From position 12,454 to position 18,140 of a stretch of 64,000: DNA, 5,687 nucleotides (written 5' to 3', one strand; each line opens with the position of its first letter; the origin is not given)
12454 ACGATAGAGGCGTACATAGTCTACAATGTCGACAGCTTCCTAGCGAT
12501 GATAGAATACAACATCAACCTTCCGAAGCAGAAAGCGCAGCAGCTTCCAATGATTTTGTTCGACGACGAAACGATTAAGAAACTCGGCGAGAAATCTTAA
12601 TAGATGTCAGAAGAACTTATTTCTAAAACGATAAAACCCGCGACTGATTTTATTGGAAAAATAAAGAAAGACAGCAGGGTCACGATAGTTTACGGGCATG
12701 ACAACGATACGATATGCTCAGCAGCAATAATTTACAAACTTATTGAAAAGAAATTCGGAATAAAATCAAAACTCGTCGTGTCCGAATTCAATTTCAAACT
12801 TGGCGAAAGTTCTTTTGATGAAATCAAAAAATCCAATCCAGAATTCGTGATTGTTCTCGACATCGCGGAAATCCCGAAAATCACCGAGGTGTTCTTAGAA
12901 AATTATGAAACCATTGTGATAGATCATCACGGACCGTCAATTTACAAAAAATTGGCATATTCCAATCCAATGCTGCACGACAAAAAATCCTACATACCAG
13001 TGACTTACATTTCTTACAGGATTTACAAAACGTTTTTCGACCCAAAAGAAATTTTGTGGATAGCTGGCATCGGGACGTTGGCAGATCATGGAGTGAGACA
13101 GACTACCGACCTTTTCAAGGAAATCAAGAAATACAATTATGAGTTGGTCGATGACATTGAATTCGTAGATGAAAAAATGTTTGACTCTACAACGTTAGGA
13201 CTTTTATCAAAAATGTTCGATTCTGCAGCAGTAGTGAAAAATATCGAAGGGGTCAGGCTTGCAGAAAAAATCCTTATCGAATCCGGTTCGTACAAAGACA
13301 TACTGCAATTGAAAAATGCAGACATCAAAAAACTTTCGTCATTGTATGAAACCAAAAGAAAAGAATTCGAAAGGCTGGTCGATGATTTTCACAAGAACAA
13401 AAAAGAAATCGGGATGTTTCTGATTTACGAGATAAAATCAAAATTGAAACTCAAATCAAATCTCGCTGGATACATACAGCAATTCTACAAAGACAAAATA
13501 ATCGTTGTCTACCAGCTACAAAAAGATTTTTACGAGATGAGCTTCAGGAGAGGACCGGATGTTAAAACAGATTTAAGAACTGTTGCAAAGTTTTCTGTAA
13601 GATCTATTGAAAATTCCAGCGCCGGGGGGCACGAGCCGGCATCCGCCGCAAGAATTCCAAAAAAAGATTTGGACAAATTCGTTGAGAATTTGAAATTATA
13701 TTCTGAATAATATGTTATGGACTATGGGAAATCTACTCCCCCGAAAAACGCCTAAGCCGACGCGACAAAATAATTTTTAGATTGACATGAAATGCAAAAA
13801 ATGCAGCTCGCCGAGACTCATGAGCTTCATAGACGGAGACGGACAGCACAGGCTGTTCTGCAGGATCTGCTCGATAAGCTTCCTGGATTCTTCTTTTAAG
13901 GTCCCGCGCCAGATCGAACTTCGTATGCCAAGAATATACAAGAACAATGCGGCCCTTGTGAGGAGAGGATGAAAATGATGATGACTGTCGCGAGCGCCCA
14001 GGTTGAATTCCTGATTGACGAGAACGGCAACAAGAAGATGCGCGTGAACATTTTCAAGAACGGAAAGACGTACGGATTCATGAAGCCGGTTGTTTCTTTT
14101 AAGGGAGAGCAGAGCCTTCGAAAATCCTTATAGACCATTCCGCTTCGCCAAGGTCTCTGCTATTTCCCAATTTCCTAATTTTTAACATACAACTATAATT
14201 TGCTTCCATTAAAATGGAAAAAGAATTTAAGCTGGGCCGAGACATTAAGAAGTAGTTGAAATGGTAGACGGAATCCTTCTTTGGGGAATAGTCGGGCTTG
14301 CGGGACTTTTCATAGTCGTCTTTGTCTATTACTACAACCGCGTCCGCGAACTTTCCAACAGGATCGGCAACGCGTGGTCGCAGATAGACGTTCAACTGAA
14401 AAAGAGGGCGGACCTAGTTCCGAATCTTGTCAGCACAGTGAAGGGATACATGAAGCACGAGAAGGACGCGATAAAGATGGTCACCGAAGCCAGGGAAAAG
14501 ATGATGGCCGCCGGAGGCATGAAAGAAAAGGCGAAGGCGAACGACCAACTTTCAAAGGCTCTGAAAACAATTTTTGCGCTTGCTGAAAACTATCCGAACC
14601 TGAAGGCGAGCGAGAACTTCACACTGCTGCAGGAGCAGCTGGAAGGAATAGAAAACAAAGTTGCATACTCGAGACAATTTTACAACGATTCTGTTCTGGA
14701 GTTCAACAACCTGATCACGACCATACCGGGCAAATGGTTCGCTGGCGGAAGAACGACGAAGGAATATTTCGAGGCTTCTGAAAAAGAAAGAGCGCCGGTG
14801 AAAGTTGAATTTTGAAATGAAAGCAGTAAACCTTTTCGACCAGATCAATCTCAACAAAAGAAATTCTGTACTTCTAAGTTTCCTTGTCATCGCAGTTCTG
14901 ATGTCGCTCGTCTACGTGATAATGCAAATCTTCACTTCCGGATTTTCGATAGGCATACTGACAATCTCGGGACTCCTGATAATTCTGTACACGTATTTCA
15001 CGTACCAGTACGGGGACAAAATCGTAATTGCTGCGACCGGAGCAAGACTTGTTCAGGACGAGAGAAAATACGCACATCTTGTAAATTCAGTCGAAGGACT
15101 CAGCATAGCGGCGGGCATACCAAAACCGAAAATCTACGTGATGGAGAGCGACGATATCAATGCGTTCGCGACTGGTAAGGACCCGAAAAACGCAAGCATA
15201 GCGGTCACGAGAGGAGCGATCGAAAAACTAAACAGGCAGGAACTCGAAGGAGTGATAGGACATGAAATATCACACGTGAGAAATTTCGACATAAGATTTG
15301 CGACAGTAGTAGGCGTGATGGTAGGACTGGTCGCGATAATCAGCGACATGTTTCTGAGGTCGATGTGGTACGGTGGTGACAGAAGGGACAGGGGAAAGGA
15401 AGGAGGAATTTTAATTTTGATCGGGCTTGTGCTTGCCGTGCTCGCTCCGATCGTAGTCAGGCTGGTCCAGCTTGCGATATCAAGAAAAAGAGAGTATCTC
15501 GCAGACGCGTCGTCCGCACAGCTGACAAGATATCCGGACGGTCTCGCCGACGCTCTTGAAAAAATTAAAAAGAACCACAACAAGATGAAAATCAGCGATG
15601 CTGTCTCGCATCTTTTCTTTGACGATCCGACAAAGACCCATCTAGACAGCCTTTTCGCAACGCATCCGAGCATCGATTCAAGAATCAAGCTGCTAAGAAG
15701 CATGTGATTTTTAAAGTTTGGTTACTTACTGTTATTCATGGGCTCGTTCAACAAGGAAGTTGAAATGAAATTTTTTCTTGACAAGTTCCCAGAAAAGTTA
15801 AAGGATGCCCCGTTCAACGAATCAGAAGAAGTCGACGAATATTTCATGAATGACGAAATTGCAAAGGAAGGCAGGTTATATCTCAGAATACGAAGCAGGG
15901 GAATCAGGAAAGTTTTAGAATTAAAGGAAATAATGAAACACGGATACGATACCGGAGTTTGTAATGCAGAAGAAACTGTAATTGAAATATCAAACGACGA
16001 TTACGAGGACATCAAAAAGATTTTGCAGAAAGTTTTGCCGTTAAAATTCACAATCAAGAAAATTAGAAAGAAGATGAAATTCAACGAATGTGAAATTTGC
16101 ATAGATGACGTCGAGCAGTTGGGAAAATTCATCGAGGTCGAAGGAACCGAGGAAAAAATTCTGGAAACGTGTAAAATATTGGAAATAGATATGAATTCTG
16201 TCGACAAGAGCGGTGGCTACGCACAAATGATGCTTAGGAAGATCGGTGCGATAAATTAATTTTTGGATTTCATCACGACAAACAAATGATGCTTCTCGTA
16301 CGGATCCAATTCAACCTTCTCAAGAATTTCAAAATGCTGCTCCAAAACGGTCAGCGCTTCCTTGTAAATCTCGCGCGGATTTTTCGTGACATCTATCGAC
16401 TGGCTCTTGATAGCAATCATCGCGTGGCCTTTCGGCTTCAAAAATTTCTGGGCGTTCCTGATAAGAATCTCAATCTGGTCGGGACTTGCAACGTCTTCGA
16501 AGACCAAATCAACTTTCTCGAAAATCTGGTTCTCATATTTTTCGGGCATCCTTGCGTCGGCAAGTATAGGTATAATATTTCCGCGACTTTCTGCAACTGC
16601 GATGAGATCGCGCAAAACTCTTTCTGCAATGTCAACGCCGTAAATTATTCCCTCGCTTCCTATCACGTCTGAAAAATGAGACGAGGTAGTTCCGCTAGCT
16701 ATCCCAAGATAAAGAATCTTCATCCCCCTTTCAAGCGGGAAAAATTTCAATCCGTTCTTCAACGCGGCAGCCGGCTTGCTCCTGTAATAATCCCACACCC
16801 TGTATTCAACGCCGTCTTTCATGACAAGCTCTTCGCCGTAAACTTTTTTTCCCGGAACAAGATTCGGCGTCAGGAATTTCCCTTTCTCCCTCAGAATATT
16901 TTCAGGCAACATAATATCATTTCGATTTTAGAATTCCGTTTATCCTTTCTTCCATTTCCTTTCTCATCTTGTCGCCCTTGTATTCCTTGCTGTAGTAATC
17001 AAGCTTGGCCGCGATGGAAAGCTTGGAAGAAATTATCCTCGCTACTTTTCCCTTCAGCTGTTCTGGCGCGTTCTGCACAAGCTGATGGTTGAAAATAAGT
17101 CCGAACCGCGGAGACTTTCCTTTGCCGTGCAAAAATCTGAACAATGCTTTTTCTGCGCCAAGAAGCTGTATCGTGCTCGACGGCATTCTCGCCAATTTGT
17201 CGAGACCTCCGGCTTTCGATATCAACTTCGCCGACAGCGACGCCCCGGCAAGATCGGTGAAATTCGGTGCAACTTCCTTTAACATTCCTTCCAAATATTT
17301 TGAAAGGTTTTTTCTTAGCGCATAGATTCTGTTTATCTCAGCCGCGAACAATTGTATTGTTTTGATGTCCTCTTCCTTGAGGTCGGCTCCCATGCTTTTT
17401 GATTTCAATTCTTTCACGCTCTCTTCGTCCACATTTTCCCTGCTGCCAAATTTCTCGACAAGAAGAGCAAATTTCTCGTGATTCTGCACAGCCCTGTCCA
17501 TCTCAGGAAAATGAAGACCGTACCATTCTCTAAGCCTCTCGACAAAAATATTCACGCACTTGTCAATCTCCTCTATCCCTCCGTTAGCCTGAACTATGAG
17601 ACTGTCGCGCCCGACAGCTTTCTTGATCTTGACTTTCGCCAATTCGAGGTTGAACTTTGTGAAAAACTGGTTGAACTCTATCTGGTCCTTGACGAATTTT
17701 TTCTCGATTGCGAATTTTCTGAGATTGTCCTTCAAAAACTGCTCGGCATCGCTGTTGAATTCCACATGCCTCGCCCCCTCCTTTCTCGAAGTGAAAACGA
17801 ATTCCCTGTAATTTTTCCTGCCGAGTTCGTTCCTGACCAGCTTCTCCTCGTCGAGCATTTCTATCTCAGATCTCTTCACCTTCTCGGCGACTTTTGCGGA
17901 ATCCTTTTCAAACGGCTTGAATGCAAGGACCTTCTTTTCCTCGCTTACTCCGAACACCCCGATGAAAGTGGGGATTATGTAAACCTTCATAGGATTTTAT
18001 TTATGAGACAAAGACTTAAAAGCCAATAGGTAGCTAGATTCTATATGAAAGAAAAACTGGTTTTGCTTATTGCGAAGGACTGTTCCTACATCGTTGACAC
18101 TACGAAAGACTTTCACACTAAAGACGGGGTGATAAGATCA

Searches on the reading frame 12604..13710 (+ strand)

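Call 9: search_protein_families(library=pfam, proteins=[window:12604-13710:+])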
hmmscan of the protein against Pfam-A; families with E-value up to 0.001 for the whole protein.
window:12604-13710:+ (368 aa): 2 families
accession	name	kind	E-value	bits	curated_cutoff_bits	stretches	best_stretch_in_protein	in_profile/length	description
PF01368.27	DHH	-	4.8e-07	30.5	28.1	1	28-133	3-97/125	DHH family, N-terminal domain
PF02272.25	DHHA1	-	1.6e-05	25.7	25.9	1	285-364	19-97/102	DHHA1 domain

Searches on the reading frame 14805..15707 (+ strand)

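Call 58: search_protein_families(library=pfam, proteins=[window:14805-15707:+], max_evalue=1)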
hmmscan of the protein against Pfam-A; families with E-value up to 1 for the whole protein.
window:14805-15707:+ (300 aa): 5 families
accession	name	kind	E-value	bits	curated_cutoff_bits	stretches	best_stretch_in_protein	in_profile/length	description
PF01435.24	Peptidase_M48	-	4e-31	108.7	20.3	1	90-299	5-184/186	Peptidase family M48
PF05569.17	Peptidase_M56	-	0.003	17.2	31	1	110-171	157-217/296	BlaR1 peptidase M56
PF18895.5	T4SS_pilin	-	0.048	14.2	26.6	1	166-221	16-71/71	Type IV secretion system pilin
PF04450.18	BSP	-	0.068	13.4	23.8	1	111-176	61-131/207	Peptidase of plants and bacteria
PF20967.2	MASE7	-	0.42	10.8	26.2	1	16-72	8-66/183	MASE7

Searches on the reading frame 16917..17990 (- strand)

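Call 9: search_protein_families(library=pfam, proteins=[window:16917-17990:-])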
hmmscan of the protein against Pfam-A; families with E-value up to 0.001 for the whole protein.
window:16917-17990:- (357 aa): 2 families
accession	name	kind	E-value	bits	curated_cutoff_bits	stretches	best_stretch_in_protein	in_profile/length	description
PF01798.23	Nop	-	6.7e-66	222.4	25.4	1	139-351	2-227/228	snoRNA binding domain, fibrillarin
PF21572.2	Nop5_56-rel_N_Arc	-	2.6e-08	34.7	27.8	1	2-122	1-127/128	Archaeal Nop5/56-rel, N-terminal domain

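Call 21: search_protein_families(library=ncbifam, proteins=[P0072, P0073, P0075, P0078], max_evalue=0.01)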
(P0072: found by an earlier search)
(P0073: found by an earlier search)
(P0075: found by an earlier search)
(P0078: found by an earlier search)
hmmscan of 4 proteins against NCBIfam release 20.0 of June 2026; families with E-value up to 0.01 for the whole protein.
P0072 (455 aa): 2 families
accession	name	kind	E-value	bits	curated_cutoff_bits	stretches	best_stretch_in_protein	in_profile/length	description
NF047440.1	LA3751_2_3_fam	subfamily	1.2e-13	50.7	200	1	73-361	82-390/460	LA_3751/LA_3752 family putative glycosyltransferase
NF047510.1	LIC_10190_fam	subfamily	0.004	15.9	100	1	103-236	181-310/424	LIC_10190 family membrane protein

P0073 (225 aa): 26 families (the best 25 are shown)
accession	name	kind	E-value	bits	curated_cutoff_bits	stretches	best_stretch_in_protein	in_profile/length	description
TIGR04182.1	glyco_TIGR04182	equivalog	6.4e-31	107.8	325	1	5-221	1-216/293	S-layer glycoprotein N-glycosyltransferase AglJ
NF041391.1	DPhHxTase_Halo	equivalog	9.3e-27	93.4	375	1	12-221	3-207/213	dolichyl-phosphate hexose transferase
NF058614.1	PPMAGASynPpgS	equivalog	8.7e-19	67.8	370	1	6-217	2-217/226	polyprenyl-phospho-N-acetylgalactosaminyl synthase PpgS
NF047588.1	GlcsyltransPgfSStrep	equivalog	1.5e-17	63.8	500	1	6-214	3-212/308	glycosyltransferase PgfS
NF007986.1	PRK10714.1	equivalog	4.9e-16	58.6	529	1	5-216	7-219/316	undecaprenyl-phosphate 4-deoxy-4-formamido-L-arabinose transferase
TIGR03937.1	PgaC_IcaA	equivalog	8e-16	58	422.3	1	3-92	44-136/407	poly-beta-1,6-N-acetyl-D-glucosamine synthase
TIGR04283.1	glyco_like_mftF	equivalog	6.5e-15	55.3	182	1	6-103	1-95/221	TIGR04283 family arsenosugar biosynthesis glycosyltransferase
NF010496.0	PRK13915.1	equivalog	2.3e-14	53.2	262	1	4-103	31-141/307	glucosyl-3-phosphoglycerate synthase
NF041875.1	EPS_EpsD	equivalog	3.6e-12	46.3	370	1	6-95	1-93/325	exopolysaccharide biosynthesis glycosyltransferase EpsD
NF007482.0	PRK10073.1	equivalog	1.4e-10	40.8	423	1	3-93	5-97/334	glycosyltransferase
TIGR03111.1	glyc2_xrt_Gpos1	hypoth_equivalog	2.5e-10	39.7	363.95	1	2-121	47-172/439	TIGR03111 family XrtG-associated glycosyltransferase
TIGR03965.1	mycofact_glyco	equivalog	1.2e-09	37.6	280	1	3-94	73-167/467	mycofactocin biosynthesis glycosyltransferase MftF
NF041865.1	EpsU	equivalog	2.6e-08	33.3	700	1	6-132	41-174/394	exopolysaccharide biosynthesis GT2 family glycosyltransferase EpsU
TIGR04242.1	nodulat_NodC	equivalog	3.8e-08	32.7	550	1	3-94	47-144/395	chitooligosaccharide synthase NodC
NF038302.1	EPS_HpsE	equivalog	1.3e-07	30.9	300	1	5-93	2-98/307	hormogonium polysaccharide biosynthesis glycosyltransferase HpsE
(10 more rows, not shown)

P0075 (339 aa): 3 families
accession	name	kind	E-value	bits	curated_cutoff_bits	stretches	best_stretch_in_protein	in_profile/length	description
NF053644.1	MraY_archaea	equivalog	9.1e-18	64.7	450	1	113-269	144-293/340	pseudomurein biosynthesis MraY family phospho-N-acetylmuramoyl-pentapeptide-transferase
TIGR00445.1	mraY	equivalog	9.9e-13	48.2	192.05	1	47-269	31-263/321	phospho-N-acetylmuramoyl-pentapeptide-transferase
TIGR02380.1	ECA_wecA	exception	0.0028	16.8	326.05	0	40-335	28-306/346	UDP-N-acetylglucosamine--undecaprenyl-phosphate N-acetylglucosaminephosphotransferase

P0078 (500 aa): 2 families
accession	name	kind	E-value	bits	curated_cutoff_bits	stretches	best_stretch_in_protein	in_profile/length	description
TIGR02900.1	spore_V_B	equivalog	9.7e-08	31.2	372.3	2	249-457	274-485/488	stage V sporulation protein B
TIGR00797.1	matE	subfamily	4.7e-07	29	147.4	1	23-383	11-384/396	MATE family efflux transporter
